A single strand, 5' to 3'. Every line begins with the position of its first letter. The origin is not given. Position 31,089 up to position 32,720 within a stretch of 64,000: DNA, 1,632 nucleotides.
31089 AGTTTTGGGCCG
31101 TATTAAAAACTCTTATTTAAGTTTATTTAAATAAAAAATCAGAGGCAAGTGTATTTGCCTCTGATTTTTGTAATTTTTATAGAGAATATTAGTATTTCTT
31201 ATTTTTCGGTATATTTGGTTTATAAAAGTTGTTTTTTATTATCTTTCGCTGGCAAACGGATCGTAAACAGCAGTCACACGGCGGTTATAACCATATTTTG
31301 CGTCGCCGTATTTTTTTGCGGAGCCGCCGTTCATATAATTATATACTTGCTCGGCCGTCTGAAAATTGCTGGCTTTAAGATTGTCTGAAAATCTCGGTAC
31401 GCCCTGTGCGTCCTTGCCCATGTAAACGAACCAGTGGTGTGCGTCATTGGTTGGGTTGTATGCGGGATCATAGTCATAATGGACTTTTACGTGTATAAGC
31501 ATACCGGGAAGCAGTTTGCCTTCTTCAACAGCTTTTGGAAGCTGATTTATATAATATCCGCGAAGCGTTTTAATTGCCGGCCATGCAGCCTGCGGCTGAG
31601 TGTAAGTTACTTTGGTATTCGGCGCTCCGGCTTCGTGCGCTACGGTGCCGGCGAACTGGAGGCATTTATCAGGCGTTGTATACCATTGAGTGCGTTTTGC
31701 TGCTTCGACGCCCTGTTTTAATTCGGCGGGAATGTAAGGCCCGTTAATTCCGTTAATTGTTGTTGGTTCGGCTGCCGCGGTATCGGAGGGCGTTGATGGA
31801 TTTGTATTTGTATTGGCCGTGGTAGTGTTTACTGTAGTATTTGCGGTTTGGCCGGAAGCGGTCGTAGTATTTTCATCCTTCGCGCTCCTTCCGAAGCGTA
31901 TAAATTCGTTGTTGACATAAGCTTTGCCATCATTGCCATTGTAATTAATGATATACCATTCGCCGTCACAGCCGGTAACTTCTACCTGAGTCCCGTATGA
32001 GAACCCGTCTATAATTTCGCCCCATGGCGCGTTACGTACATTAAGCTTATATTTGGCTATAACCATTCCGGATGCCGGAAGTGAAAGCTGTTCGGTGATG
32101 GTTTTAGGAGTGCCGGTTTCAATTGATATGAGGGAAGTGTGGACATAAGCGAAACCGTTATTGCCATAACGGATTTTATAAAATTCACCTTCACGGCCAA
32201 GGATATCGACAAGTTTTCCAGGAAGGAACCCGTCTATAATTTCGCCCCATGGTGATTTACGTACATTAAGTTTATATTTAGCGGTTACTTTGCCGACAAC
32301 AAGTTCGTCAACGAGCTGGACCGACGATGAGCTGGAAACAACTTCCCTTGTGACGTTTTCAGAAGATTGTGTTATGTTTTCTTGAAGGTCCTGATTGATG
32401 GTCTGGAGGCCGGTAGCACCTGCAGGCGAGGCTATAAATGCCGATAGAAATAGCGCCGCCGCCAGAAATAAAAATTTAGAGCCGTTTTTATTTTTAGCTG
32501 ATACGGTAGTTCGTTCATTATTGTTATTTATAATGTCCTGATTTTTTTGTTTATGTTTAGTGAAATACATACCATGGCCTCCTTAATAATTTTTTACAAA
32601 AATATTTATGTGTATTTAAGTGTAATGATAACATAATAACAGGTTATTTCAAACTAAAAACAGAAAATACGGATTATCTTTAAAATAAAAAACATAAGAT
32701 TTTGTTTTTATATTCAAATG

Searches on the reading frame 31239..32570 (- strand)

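Call 32: search_protein_families(library=pfam, proteins=[window:31239-32570:-], max_evalue=0.00001)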
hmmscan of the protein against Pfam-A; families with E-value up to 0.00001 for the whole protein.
window:31239-32570:- (443 aa): 1 family
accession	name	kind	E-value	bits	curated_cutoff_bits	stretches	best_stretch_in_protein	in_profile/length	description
PF08239.17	SH3_3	-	1.1e-14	54.8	27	1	176-224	3-53/54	Bacterial SH3 domain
